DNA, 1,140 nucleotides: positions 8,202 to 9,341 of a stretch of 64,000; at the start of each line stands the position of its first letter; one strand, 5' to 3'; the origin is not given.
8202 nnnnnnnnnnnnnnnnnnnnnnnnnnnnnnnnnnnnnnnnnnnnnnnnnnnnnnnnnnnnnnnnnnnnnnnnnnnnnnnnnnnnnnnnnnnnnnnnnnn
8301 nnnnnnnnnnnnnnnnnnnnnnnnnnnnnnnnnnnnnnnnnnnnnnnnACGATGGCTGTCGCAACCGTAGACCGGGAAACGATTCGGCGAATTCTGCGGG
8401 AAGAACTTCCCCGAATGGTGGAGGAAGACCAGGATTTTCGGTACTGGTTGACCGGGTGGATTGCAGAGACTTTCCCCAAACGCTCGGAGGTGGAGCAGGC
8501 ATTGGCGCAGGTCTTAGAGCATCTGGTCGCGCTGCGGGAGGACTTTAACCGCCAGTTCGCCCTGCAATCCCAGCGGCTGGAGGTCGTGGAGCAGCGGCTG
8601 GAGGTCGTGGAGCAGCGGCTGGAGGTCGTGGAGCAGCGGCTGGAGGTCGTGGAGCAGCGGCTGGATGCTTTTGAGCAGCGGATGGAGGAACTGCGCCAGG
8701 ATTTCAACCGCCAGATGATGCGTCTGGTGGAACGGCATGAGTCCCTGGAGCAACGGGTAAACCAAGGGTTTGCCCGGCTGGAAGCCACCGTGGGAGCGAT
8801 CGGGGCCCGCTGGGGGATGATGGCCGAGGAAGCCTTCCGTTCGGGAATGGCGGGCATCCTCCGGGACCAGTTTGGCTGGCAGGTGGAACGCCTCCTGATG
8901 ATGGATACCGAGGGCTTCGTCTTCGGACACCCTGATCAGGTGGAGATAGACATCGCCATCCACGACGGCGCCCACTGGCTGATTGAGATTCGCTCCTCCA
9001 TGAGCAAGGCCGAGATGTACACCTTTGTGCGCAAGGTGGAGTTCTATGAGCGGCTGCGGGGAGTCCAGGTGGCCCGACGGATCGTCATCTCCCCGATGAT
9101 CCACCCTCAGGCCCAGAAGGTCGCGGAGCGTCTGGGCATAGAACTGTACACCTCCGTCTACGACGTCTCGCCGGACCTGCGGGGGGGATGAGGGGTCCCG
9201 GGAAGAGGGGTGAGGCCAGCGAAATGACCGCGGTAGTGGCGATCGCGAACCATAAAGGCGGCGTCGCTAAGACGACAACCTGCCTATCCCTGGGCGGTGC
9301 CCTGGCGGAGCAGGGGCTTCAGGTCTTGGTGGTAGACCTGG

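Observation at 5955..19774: Recurrent sensor-gene to nuclease-fold-gene pairs (three instances), translationally coupled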

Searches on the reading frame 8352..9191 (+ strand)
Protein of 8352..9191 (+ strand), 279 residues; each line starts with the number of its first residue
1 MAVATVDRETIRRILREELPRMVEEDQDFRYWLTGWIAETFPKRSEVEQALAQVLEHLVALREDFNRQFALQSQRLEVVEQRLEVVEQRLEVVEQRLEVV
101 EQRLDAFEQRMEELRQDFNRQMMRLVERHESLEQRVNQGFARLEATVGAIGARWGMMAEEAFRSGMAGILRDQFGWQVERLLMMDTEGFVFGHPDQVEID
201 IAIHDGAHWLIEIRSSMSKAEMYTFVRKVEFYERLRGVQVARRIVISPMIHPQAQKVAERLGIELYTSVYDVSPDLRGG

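Call 3: search_protein_families(library=pfam, proteins=[window:8352-9191:+], max_evalue=0.01)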
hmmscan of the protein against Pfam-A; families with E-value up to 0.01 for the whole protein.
window:8352-9191:+ (279 aa): 8 families
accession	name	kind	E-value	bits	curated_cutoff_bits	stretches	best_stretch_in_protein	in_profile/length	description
PF07788.17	PDDEXK_10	-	6.2e-23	81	21.2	1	196-264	2-74/74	PD-(D/E)XK nuclease superfamily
PF12644.12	DUF3782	-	1.1e-22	80.4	24.4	1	121-194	9-78/78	Protein of unknown function (DUF3782)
PF02601.20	Exonuc_VII_L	-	3.1e-05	24.1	35.9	1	50-143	145-244/315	Exonuclease VII, large subunit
PF10779.14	XhlA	-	0.00039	21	34.7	0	74-115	4-45/67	Haemolysin XhlA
PF13851.11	GAS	-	0.00073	19.4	32.3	1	39-128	51-139/200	Growth-arrest specific micro-tubule binding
PF05163.17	DinB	-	0.0016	18.9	23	1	39-117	29-105/165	DinB family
PF16326.10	ABC_tran_CTD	-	0.0032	18.1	32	1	88-144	8-65/69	ABC transporter C-terminal domain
PF23991.1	DUF7310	-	0.0036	18.2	40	0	93-151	1-57/83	Coiled-coil region of unknown function (DUF7310)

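Call 9: find_homologous_proteins(query=window:8352-9191:+)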
Query window:8352-9191:+ (279 aa): 412 proteins with E <= 0.001 among 8000 candidates; the best 120 are listed.
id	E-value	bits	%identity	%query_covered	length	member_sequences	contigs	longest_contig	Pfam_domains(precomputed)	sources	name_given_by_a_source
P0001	5.2e-174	595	100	100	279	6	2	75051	PF07788.18,PF12644.13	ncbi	ncbi:MAG: PD-(D/E)XK nuclease family protein [Anaerolineae bacterium]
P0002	5.0e-141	487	70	100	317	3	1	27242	PF07788.18,PF12644.13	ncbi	-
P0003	1.1e-135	469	69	99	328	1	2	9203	PF01442.24,PF07788.18,PF12644.13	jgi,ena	jgi:hypothetical protein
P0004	4.0e-133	461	75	100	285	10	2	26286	PF07788.18,PF12644.13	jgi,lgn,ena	jgi:hypothetical protein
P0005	8.6e-133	460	76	99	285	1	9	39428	PF07788.18,PF12644.13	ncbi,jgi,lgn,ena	jgi:hypothetical protein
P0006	2.0e-132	458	74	100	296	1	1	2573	PF01442.24,PF07788.18,PF12644.13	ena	-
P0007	2.0e-129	449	75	100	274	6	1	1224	PF07788.18,PF12644.13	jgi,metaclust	metaclust:\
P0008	5.3e-124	431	74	100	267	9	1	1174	PF07788.18,PF12644.13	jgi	jgi:Uncharacterized conserved protein containing a coiled-coil domain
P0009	5.2e-119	415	71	100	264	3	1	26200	PF07788.18,PF12644.13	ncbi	-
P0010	7.6e-114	398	78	86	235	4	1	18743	PF07788.18,PF12644.13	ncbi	-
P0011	1.3e-110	387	66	98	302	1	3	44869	PF01442.24,PF15665.11,PF07788.18,PF12644.13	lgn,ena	-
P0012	3.8e-109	382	72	87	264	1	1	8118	PF01442.24,PF07788.18,PF12644.13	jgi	-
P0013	9.1e-104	365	66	99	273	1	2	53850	PF07788.18,PF12644.13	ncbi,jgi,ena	-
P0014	1.2e-80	289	45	97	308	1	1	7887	PF07788.18,PF12644.13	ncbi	-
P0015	5.1e-80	287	45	96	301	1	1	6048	PF07788.18,PF12644.13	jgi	-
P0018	5.1e-76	274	42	96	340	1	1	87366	PF13863.12,PF07788.18,PF12644.13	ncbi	-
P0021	8.5e-74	266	49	96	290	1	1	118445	PF07788.18,PF12644.13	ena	-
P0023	2.0e-67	245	45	98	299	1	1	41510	PF07788.18,PF12644.13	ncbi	-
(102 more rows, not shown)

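Call 10: find_encoding_contigs(protein=P0002, flank=10000, max_places=3)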
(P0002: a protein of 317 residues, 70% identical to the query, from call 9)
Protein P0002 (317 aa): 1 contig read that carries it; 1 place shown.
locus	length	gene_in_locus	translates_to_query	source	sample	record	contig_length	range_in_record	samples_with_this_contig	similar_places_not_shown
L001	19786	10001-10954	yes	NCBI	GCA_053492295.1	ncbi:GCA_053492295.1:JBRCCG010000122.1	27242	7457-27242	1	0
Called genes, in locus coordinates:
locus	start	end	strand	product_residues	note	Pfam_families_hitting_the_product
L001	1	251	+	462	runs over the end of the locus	PF01979:Amidohydro_1, PF12890:DHOase (weak), PF07969:Amidohydro_3 (weak)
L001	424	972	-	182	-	PF02915:Rubrerythrin (weak)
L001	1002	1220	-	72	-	PF11127:YgaP-like_TM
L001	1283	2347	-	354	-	PF01699:Na_Ca_ex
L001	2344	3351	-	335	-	PF00781:DAGK_cat, PF19279:YegS_C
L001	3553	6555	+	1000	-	PF02091:tRNA-synt_2e, PF02092:tRNA_synt_2f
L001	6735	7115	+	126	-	PF00072:Response_reg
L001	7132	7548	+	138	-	PF00072:Response_reg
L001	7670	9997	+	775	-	PF00672:HAMP, PF01590:GAF, PF13185:GAF_2, PF13492:GAF_3, PF00512:HisKA, PF02518:HATPase_c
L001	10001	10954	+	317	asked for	PF12644:DUF3782, PF07788:PDDEXK_10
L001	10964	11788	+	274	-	PF00142:Fer4_NifH (faint), PF01656:CbiA, PF02374:ArsA_ATPase (weak), PF06564:CBP_BcsQ, PF09140:MipZ (faint), PF10609:ParA (faint), PF13614:AAA_31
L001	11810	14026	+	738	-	PF00672:HAMP, PF01590:GAF, PF13185:GAF_2, PF13492:GAF_3, PF01590:GAF, PF13185:GAF_2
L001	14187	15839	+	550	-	PF20969:MASE11, PF13185:GAF_2 (weak), PF13492:GAF_3, PF01590:GAF (weak)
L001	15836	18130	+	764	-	PF01590:GAF, PF13185:GAF_2, PF13492:GAF_3, PF27275:MJ0093 (faint), PF01590:GAF, PF13185:GAF_2, PF13492:GAF_3 (weak)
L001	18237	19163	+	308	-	PF12644:DUF3782, PF07788:PDDEXK_10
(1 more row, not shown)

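Call 11: find_encoding_contigs(protein=P0005, flank=10000, max_places=4)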
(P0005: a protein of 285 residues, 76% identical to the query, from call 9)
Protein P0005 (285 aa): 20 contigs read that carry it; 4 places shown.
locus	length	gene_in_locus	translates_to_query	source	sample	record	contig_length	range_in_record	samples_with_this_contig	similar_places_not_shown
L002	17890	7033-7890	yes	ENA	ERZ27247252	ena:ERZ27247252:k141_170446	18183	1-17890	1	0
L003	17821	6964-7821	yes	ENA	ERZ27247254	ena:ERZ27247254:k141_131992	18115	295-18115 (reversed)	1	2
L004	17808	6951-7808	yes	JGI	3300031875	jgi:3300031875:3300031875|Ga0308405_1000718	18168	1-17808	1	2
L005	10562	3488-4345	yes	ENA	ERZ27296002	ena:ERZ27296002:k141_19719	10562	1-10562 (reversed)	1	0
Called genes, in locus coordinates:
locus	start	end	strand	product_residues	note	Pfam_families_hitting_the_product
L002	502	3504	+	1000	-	PF02091:tRNA-synt_2e, PF02092:tRNA_synt_2f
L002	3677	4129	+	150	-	PF00072:Response_reg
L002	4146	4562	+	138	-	PF00072:Response_reg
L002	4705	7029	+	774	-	PF00672:HAMP, PF01590:GAF, PF13185:GAF_2, PF13492:GAF_3, PF00512:HisKA, PF02518:HATPase_c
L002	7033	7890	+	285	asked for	PF12644:DUF3782, PF07788:PDDEXK_10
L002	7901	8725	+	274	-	PF00142:Fer4_NifH (faint), PF01656:CbiA, PF02374:ArsA_ATPase (weak), PF06564:CBP_BcsQ, PF09140:MipZ, PF10609:ParA (faint), PF13614:AAA_31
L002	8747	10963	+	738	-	PF00672:HAMP, PF01590:GAF, PF13185:GAF_2, PF13492:GAF_3, PF01590:GAF, PF13185:GAF_2, PF13492:GAF_3 (weak)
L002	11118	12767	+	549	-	PF20969:MASE11, PF13185:GAF_2, PF13492:GAF_3, PF01590:GAF (weak)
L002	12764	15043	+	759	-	PF01590:GAF, PF13185:GAF_2, PF13492:GAF_3, PF13185:GAF_2 (weak), PF01590:GAF, PF13185:GAF_2, PF13492:GAF_3 (weak)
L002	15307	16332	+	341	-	PF12644:DUF3782, PF07788:PDDEXK_10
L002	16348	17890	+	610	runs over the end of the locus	PF00672:HAMP (weak), PF01590:GAF, PF13185:GAF_2, PF13492:GAF_3, PF13185:GAF_2 (weak), PF13492:GAF_3 (weak)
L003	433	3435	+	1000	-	PF02091:tRNA-synt_2e, PF02092:tRNA_synt_2f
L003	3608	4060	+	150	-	PF00072:Response_reg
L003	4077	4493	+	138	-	PF00072:Response_reg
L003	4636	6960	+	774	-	PF00672:HAMP, PF01590:GAF, PF13185:GAF_2, PF13492:GAF_3, PF00512:HisKA, PF02518:HATPase_c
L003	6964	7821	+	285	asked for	PF12644:DUF3782, PF07788:PDDEXK_10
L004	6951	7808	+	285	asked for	PF12644:DUF3782, PF07788:PDDEXK_10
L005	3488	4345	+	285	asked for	PF12644:DUF3782, PF07788:PDDEXK_10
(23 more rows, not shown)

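Call 12: find_encoding_contigs(protein=P0013, flank=10000, max_places=3)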
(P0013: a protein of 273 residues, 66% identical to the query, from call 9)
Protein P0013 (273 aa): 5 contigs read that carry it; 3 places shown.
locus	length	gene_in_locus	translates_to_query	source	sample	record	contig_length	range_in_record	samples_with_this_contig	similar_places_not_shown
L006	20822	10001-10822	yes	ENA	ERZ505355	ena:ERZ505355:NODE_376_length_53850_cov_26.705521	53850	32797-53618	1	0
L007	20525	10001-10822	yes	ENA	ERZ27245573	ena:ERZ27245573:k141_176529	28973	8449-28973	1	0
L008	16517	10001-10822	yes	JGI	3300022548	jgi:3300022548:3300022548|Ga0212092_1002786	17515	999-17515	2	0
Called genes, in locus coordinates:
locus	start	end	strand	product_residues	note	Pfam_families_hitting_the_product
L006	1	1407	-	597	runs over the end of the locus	PF01266:DAO, PF16901:DAO_C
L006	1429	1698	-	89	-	-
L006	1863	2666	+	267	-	-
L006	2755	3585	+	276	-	-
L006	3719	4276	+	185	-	-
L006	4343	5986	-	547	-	PF01565:FAD_binding_4, PF02913:FAD-oxidase_C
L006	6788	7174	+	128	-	PF00072:Response_reg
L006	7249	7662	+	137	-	PF00072:Response_reg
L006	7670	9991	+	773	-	PF00672:HAMP, PF01590:GAF, PF13185:GAF_2, PF13492:GAF_3, PF00512:HisKA, PF02518:HATPase_c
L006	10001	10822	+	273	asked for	PF12644:DUF3782, PF07788:PDDEXK_10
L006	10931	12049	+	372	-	PF13433:Peripla_BP_5, PF13458:Peripla_BP_6, PF01094:ANF_receptor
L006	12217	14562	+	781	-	PF02743:dCache_1, PF00672:HAMP, PF01590:GAF, PF13185:GAF_2, PF13492:GAF_3, PF01590:GAF, PF13185:GAF_2, PF13492:GAF_3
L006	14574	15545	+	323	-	PF01073:3Beta_HSD, PF01370:Epimerase, PF16363:GDP_Man_Dehyd, PF07993:NAD_binding_4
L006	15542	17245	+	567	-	PF01590:GAF, PF13185:GAF_2, PF13492:GAF_3, PF01590:GAF (weak)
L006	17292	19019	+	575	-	PF20969:MASE11, PF01590:GAF, PF13185:GAF_2, PF13492:GAF_3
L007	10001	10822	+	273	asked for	PF12644:DUF3782, PF07788:PDDEXK_10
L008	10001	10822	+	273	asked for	PF12644:DUF3782, PF07788:PDDEXK_10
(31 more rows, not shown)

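Call 14: find_related_loci(query=A1, collection=genome_contigs, flank=10000)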
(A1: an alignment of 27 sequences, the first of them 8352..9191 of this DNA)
Query A1 (279 aa) in genome_contigs; peptide patterns used: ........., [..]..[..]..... (x = any residue, [..] = any of these).
600 stretches matched a pattern (row limit reached: there are more); 519 encode a relative of the query (tblastn E <= 1e-3); the best 80 are kept; 80 distinct loci.
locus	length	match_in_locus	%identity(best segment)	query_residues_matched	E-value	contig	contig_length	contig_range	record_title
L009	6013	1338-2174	75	1-278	5e-141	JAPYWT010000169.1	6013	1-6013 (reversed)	MAG: Thermoflexus sp. isolate RSWP15 scaffold_2613_c1, whole genome shotgun sequence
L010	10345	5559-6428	73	1-278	1e-140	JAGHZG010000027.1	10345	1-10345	MAG: Chloroflexota bacterium isolate 626A.7 NODE_873_length_10345_cov_6.385228, whole genome shotgun sequence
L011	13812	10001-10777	71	1-279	4e-127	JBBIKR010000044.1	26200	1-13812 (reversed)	MAG: Thermoflexales bacterium isolate QH2S170213_bin_190 NODE_2117_length_26200_cov_8.026544, whole genome shotgun seque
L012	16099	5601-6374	66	1-276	1e-112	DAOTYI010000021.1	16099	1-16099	MAG TPA_asm: Anaerolineae bacterium isolate H23_320 k115_624557, whole genome shotgun sequence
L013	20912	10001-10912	49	5-273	3e-84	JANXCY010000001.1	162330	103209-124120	MAG: Anaerolineae bacterium isolate SKYB88 NODE_1_length_162330_cov_36.102753, whole genome shotgun sequence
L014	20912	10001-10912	44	1-279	8e-75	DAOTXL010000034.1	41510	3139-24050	MAG TPA_asm: Anaerolineae bacterium isolate H21_249 k133_3200250, whole genome shotgun sequence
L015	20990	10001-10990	42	4-272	5e-74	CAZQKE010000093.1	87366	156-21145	MAG TPA_asm: uncultured Anaerolineaceae bacterium isolate binchicken_co219_462 genome assembly, contig: k141_832548, who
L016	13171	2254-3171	43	5-279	1e-69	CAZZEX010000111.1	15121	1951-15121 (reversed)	MAG TPA_asm: uncultured Anaerolineales bacterium isolate SRP214966_co5_324 genome assembly, contig: NODE_3438_length_151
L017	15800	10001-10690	45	6-272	3e-64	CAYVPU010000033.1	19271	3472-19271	MAG TPA_asm: uncultured Anaerolineae bacterium isolate binchicken_co97_394 genome assembly, contig: NODE_11630_length_19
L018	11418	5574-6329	46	19-272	8e-63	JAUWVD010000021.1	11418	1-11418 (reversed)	MAG: Methanophagales archaeon isolate CSMAG_2623 CSMAG_2623_k141_1833301_length_11418_cov_22.9551, whole genome shotgun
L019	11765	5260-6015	46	19-272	3e-62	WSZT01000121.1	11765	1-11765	MAG: Methanophagales archaeon isolate GLR107 c_000000063283, whole genome shotgun sequence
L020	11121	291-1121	44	1-272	8e-60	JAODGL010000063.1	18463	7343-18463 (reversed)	MAG: Methanosarcinales archaeon isolate Flange_M5_B8-AMOR_1b 1-CGB-Flange_contig_91, whole genome shotgun sequence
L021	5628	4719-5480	41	15-273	4e-58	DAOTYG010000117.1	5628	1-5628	MAG TPA_asm: Anaerolineae bacterium isolate H23_313 k115_530642, whole genome shotgun sequence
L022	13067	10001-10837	38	6-274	8e-56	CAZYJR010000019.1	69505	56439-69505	MAG TPA_asm: uncultured Desulfobacterales bacterium isolate SRP141376_co2_358 genome assembly, contig: NODE_1002_length_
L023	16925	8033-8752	42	6-275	4e-55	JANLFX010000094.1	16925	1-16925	MAG: Anaerolineae bacterium isolate A05DMB24 NODE_94_length_16925_cov_9.325370, whole genome shotgun sequence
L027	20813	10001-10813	42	10-272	8e-53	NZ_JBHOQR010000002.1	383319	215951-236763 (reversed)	MAG: Thermoflexus sp. isolate A0_25 coassembly_Ak141_12525, whole genome shotgun sequence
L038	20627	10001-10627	46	72-275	1e-49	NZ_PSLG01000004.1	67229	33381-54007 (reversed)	MAG: Thermoflexus sp. isolate ERB_21_2 NODE_190_length_67229_cov_14.268169, whole genome shotgun sequence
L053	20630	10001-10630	45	56-275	1e-52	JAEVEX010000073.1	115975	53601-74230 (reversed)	MAG: Candidatus Thermoflexus tengchongensis isolate QQ.bin.20 NODE_290_length_115977_cov_7.89494, whole genome shotgun s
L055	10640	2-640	43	72-279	2e-46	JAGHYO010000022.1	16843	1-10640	MAG: Thermoflexus sp. isolate 629H.11 NODE_540_length_16843_cov_21.072790, whole genome shotgun sequence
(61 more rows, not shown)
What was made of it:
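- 80 genome loci come from Chloroflexota, Desulfobacterota, Nitrospirota, Cyanobacteria, Chromatiaceae and ANME archaea (call 14).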

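Call 18: search_protein_families(library=pfam, alignment_id=A2, max_evalue=0.00001)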
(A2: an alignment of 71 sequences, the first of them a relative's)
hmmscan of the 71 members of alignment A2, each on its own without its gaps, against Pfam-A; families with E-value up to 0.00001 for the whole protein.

A. member 1, L009:3-1334:+ (443 aa): 5 families
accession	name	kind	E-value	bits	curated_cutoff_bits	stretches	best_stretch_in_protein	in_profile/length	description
PF02518.31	HATPase_c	-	3.4e-31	108.4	26.4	1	330-439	2-110/111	Histidine kinase-, DNA gyrase B-, and HSP90-like ATPase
PF00512.31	HisKA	-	8.5e-23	80.6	26.9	1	215-283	1-66/66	His Kinase A (phospho-acceptor) domain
PF13185.12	GAF_2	-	1e-18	68.3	28.6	1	61-194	3-136/136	GAF domain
PF01590.32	GAF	-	2.2e-15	57.8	22.4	1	61-193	1-133/133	GAF domain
PF13492.12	GAF_3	-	1.9e-12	48.1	27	1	61-195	1-129/129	GAF domain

B. families by the number of members that match (of 71 scanned): 109 families (the first 25 are shown)
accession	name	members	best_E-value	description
PF02518.31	HATPase_c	8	1e-31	Histidine kinase-, DNA gyrase B-, and HSP90-like ATPase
PF00512.31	HisKA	7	8.5e-23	His Kinase A (phospho-acceptor) domain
PF13185.12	GAF_2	6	6.6e-20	GAF domain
PF00672.30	HAMP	6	2e-18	HAMP domain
PF01590.32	GAF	6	3.3e-17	GAF domain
PF13492.12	GAF_3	6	1.2e-14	GAF domain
PF03548.22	LolA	3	2.3e-39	Outer membrane lipoprotein carrier protein LolA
PF00697.28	PRAI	3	4.7e-37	N-(5'phosphoribosyl)anthranilate (PRA) isomerase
PF02508.19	Rnf-Nqr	2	1.8e-54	Rnf-Nqr subunit, membrane protein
PF00588.24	SpoU_methylase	2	2.9e-41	SpoU rRNA Methylase family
PF01743.26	PolyA_pol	2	4.5e-30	Poly A polymerase head domain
PF00430.23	ATP-synt_B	2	1.5e-22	ATP synthase B/B' CF(0)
PF00571.33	CBS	2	7.7e-21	CBS domain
PF00213.23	OSCP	2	1.6e-17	ATP synthase delta (OSCP) subunit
PF08032.17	SpoU_sub_bind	2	2.2e-15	RNA 2'-O ribose methyltransferase substrate binding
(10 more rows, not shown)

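Call 19: find_encoding_contigs(protein=P0018, flank=10000, max_places=2)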
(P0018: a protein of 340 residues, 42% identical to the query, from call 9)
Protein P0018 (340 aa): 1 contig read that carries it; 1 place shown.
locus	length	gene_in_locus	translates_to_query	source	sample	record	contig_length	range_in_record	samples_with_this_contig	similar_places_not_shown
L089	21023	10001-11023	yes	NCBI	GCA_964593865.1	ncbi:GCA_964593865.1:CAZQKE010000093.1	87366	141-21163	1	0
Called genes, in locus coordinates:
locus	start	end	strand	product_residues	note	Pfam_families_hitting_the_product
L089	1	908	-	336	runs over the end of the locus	PF00293:NUDIX, PF14815:NUDIX_4 (faint), PF14803:Zn_ribbon_Nudix (weak), PF00293:NUDIX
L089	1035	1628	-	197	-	-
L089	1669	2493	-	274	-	PF03807:F420_oxidored, PF02153:PDH_N (faint), PF14748:P5CR_dimer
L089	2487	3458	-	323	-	PF04055:Radical_SAM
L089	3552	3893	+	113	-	-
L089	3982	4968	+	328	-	PF01926:MMR_HSR1, PF02421:FeoB_N (weak), PF02824:TGS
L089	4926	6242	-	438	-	PF01590:GAF, PF13185:GAF_2, PF13492:GAF_3, PF07730:HisKA_3, PF02518:HATPase_c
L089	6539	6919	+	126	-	PF00072:Response_reg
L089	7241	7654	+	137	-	PF00072:Response_reg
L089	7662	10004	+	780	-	PF00672:HAMP, PF01590:GAF, PF13185:GAF_2, PF13492:GAF_3, PF00512:HisKA, PF02518:HATPase_c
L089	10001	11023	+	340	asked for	PF13863:DUF4200 (faint), PF12644:DUF3782, PF07788:PDDEXK_10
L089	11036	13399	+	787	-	PF00672:HAMP, PF01590:GAF, PF13185:GAF_2, PF13492:GAF_3, PF01590:GAF (weak), PF13185:GAF_2 (weak), PF13492:GAF_3 (weak)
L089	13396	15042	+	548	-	PF20969:MASE11, PF13185:GAF_2, PF01590:GAF, PF13492:GAF_3, PF01590:GAF (weak), PF13492:GAF_3 (weak)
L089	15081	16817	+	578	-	PF01590:GAF, PF13185:GAF_2, PF13492:GAF_3, PF01590:GAF (weak), PF13185:GAF_2 (weak)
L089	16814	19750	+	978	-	PF02743:dCache_1, PF17201:Cache_3-Cache_2, PF00672:HAMP, PF01590:GAF, PF13185:GAF_2, PF13492:GAF_3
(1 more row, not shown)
